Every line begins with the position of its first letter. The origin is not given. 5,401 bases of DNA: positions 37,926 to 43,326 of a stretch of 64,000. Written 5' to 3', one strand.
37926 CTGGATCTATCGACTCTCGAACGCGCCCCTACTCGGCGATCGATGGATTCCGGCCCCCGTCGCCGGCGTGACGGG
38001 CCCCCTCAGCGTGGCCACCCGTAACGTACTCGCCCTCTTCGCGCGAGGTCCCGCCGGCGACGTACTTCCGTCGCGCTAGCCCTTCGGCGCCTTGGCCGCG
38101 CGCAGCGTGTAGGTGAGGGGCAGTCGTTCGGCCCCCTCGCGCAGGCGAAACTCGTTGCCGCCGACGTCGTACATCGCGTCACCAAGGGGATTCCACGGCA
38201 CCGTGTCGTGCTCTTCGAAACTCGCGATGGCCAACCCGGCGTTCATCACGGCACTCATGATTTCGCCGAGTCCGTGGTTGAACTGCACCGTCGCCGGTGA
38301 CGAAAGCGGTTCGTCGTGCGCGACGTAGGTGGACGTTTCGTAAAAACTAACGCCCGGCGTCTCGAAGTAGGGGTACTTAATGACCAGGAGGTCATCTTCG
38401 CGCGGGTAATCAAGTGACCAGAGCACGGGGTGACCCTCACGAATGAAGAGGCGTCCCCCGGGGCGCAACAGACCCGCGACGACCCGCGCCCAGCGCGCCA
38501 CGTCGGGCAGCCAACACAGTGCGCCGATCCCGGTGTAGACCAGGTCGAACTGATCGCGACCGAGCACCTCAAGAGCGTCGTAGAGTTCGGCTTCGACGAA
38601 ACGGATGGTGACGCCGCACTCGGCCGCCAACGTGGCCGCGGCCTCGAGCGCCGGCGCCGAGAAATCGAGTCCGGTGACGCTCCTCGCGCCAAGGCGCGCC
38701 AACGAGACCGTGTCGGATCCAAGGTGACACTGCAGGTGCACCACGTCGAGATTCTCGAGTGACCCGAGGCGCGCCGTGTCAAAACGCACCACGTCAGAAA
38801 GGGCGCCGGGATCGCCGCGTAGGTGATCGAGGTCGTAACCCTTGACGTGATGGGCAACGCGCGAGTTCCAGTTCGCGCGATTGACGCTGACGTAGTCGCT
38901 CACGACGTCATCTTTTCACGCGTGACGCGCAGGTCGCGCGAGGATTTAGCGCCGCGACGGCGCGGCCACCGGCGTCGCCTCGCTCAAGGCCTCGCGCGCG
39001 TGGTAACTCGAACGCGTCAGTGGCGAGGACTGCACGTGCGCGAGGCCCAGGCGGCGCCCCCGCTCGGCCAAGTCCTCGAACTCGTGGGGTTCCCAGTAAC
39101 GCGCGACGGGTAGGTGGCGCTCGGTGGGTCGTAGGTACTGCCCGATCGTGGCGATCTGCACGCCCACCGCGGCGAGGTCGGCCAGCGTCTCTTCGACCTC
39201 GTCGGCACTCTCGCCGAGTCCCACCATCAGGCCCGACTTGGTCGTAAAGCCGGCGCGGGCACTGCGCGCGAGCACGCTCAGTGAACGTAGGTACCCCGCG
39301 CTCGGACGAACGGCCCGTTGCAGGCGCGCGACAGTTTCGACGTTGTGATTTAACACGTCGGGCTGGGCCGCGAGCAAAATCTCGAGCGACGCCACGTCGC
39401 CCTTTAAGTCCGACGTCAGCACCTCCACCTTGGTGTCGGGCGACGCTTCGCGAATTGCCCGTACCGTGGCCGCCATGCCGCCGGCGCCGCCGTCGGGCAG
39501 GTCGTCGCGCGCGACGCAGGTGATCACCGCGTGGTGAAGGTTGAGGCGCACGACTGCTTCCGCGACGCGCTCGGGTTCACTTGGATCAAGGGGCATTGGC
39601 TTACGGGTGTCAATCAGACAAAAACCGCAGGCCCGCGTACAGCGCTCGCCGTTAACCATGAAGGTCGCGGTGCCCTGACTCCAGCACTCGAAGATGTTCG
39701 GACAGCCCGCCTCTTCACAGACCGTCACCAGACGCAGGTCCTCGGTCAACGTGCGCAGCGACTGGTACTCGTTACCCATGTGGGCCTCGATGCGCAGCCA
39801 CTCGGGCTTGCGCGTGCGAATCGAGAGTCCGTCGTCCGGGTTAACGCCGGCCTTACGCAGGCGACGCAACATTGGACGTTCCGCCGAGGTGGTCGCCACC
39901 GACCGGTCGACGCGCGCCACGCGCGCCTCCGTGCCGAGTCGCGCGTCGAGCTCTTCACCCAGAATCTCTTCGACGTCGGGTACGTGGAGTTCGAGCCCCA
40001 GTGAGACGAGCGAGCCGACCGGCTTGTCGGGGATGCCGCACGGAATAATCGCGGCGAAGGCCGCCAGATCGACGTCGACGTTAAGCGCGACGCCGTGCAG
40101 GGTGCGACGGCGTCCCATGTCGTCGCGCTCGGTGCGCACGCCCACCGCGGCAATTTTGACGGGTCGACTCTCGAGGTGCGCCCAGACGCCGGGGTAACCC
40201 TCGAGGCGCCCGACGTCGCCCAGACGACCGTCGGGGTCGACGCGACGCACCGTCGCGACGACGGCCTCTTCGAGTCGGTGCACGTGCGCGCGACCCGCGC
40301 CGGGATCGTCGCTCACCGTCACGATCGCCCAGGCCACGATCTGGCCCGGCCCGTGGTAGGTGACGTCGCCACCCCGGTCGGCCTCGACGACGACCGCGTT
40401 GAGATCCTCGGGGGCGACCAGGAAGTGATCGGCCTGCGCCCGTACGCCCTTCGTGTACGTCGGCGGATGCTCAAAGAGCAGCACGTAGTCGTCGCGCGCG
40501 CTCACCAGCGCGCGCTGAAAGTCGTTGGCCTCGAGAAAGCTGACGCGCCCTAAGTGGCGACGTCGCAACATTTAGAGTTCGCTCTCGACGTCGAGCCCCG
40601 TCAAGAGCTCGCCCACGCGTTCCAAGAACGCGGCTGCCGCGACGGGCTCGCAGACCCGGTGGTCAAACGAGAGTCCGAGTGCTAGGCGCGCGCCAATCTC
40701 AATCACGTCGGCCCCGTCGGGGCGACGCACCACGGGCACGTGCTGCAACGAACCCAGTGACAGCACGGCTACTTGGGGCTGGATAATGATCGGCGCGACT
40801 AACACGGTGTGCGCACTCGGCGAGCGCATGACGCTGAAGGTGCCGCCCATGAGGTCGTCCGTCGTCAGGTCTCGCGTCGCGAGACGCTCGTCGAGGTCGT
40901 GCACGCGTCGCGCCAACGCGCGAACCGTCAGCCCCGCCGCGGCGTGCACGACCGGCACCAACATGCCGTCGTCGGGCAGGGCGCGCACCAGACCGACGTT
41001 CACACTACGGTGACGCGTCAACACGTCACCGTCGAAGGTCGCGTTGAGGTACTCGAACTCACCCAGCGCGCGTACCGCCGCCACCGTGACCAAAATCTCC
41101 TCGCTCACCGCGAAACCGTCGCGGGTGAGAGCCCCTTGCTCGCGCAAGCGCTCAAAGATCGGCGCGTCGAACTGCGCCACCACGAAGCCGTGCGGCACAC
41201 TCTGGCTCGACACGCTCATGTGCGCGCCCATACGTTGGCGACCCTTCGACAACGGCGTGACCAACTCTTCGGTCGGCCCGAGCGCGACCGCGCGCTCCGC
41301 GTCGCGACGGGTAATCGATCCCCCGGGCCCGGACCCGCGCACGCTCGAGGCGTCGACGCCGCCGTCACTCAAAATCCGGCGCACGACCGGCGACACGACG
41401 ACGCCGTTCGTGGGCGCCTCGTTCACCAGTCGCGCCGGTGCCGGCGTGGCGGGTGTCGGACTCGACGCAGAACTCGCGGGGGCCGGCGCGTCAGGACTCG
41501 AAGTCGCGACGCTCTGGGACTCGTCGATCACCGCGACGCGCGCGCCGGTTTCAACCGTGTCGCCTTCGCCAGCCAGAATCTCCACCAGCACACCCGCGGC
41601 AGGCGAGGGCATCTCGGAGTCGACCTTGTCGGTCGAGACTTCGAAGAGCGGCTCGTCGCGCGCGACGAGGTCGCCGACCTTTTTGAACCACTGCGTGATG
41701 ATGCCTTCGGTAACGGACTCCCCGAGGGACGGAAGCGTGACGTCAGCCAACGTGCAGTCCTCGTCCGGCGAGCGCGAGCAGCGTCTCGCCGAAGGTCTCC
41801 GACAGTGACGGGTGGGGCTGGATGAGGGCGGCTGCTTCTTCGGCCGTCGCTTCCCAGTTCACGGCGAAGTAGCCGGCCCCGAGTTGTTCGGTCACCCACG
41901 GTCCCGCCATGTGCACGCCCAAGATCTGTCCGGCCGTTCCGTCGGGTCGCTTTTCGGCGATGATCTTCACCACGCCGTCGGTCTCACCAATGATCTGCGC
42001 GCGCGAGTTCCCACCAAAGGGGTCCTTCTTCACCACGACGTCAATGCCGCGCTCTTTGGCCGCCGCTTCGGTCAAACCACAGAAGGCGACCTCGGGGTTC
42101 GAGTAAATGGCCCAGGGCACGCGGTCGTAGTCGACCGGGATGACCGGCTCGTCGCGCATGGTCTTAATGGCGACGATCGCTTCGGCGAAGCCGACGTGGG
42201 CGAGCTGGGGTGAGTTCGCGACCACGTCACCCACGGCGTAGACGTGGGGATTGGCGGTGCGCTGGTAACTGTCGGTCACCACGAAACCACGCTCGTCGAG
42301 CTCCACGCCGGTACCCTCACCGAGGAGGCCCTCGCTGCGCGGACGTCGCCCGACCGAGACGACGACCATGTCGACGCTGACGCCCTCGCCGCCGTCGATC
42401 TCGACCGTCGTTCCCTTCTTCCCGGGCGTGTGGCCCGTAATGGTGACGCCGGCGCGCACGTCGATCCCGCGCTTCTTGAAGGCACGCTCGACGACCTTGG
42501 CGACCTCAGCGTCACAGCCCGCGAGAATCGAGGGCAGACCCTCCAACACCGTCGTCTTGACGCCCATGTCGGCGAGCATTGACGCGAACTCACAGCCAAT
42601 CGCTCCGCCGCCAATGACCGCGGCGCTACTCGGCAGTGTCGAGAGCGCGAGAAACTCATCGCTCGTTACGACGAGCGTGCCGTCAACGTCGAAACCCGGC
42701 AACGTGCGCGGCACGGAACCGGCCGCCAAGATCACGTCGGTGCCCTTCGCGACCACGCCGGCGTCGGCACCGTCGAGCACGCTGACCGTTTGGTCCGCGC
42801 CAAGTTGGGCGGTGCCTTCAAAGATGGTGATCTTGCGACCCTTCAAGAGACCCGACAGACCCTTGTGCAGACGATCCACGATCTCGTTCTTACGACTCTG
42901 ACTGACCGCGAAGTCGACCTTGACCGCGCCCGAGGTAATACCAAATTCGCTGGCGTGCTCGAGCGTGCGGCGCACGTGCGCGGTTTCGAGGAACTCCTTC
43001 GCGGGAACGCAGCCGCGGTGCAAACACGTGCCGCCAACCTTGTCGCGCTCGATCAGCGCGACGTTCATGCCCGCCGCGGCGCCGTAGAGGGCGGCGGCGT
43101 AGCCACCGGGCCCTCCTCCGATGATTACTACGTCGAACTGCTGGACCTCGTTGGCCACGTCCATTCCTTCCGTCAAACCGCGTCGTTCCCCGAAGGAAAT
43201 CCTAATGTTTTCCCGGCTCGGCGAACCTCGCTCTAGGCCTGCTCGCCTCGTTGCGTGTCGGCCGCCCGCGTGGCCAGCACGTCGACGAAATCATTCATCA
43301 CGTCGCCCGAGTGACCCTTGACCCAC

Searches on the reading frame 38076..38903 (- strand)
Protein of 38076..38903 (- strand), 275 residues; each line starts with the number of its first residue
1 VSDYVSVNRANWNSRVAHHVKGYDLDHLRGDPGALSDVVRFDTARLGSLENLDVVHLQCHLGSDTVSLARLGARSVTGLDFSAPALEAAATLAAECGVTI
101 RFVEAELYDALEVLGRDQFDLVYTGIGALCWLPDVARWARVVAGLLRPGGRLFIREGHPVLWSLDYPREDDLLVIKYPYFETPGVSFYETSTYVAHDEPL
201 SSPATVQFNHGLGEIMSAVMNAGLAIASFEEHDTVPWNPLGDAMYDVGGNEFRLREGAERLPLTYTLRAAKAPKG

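Call 34: search_protein_families(library=pfam, proteins=[window:38076-38903:-], max_evalue=0.00001)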
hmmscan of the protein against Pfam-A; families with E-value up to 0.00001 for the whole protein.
window:38076-38903:- (275 aa): 4 families
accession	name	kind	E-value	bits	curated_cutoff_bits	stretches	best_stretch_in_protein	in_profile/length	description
PF08242.18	Methyltransf_12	-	8e-13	49.4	30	1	56-152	2-98/98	Methyltransferase domain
PF13649.12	Methyltransf_25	-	1.8e-11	45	27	1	54-150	1-97/97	Methyltransferase domain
PF08241.18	Methyltransf_11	-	8.8e-11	42.7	21.2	1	59-154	5-95/95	Methyltransferase domain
PF13847.12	Methyltransf_31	-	3.5e-06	27.2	27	1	57-156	10-111/145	Methyltransferase domain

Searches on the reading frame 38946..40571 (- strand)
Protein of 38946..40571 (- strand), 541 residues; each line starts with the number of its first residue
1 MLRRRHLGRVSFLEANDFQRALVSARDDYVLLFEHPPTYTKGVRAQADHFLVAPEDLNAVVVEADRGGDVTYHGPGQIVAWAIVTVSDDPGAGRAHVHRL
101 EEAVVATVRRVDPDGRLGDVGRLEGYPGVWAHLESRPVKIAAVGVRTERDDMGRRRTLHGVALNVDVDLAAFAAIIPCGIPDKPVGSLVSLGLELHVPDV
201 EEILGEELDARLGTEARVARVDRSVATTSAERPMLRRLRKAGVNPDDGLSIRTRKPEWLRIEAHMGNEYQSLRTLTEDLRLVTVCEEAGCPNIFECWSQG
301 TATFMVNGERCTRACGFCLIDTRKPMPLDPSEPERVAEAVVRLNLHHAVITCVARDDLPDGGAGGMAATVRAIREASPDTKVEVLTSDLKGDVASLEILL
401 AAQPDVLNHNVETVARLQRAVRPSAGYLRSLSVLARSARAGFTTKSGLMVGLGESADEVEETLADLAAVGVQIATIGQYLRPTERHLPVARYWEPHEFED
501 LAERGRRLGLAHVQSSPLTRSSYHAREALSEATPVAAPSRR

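Call 35: search_protein_families(library=pfam, proteins=[window:38946-40571:-], max_evalue=0.00001)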
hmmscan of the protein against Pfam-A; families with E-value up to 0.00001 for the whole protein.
window:38946-40571:- (541 aa): 3 families
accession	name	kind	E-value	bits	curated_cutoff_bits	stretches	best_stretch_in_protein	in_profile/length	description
PF21948.1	LplA-B_cat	-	5e-25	89.1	27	1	19-207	9-198/200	Lipoyl protein ligase A/B catalytic domain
PF04055.27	Radical_SAM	-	1.3e-16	61.6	29.5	1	309-465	5-165/166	Radical SAM superfamily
PF16881.10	LIAS_N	-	2.8e-06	28.2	27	1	252-290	58-96/96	N-terminal domain of lipoyl synthase of Radical_SAM family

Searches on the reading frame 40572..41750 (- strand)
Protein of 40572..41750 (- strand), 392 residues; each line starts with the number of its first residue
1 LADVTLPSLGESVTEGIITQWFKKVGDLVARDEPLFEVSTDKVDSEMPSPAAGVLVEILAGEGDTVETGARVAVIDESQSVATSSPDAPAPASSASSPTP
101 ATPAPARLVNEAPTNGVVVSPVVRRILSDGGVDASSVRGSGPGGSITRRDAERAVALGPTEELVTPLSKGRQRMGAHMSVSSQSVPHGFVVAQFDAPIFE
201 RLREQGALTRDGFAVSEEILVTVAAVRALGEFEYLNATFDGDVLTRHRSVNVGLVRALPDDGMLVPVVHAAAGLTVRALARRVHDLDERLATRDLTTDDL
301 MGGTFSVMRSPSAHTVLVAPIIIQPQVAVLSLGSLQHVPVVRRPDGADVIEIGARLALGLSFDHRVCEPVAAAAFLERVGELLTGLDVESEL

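Call 35: search_protein_families(library=pfam, proteins=[window:40572-41750:-], max_evalue=0.00001)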
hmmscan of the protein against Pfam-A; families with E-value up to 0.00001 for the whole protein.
window:40572-41750:- (392 aa): 3 families
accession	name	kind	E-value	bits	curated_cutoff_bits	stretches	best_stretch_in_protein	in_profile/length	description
PF00198.28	2-oxoacid_dh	-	1.9e-38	132.7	23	1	162-384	4-225/232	2-oxoacid dehydrogenases acyltransferase (catalytic domain)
PF00364.28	Biotin_lipoyl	-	3.5e-21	75.2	22.1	1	3-75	2-73/73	Biotin-requiring enzyme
PF02817.22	E3_binding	-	8.7e-10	39.1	23.7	1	117-152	1-36/36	e3 binding domain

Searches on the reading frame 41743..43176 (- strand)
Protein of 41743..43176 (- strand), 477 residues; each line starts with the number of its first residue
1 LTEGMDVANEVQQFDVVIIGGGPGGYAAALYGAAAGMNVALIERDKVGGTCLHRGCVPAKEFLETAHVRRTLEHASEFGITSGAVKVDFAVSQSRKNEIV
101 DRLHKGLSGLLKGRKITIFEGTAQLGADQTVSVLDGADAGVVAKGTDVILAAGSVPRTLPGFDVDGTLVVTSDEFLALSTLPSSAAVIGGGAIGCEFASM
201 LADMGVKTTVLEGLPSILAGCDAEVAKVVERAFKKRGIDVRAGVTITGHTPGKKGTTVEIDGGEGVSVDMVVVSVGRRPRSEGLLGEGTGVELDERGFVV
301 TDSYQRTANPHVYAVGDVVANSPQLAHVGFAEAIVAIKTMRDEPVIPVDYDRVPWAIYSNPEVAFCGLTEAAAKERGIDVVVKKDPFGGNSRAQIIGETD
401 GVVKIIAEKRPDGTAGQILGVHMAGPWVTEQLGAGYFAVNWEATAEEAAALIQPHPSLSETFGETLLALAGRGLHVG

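Call 35: search_protein_families(library=pfam, proteins=[window:41743-43176:-], max_evalue=0.00001)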
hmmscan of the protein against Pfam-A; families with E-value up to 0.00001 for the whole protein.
window:41743-43176:- (477 aa): 9 families
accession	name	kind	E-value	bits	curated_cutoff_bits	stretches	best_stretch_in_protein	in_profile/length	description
PF07992.20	Pyr_redox_2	-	1.3e-67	228.7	26.1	1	14-333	1-291/291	Pyridine nucleotide-disulphide oxidoreductase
PF02852.28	Pyr_redox_dim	-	9.8e-28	97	25.3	1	353-464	1-108/110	Pyridine nucleotide-disulphide oxidoreductase, dimerisation domain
PF00070.33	Pyr_redox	-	3.6e-19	69.5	22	1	185-259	2-78/82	Pyridine nucleotide-disulphide oxidoreductase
PF01266.30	DAO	-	4.8e-09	36.6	27.9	0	15-50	1-38/353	FAD dependent oxidoreductase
PF01134.28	GIDA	-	1e-08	35.1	22.1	1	15-124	1-119/391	Glucose inhibited division protein A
PF12831.13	FAD_oxidored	-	7.6e-08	32.5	27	1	15-58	1-45/416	FAD dependent oxidoreductase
PF13738.12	Pyr_redox_3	-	6.4e-07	29.4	30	1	17-316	1-305/305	Pyridine nucleotide-disulphide oxidoreductase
PF01494.25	FAD_binding_3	-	7.3e-07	29.2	22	0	14-47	2-35/349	FAD binding domain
PF00899.27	ThiF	-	1.1e-06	28.4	28.1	0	183-208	21-46/238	ThiF family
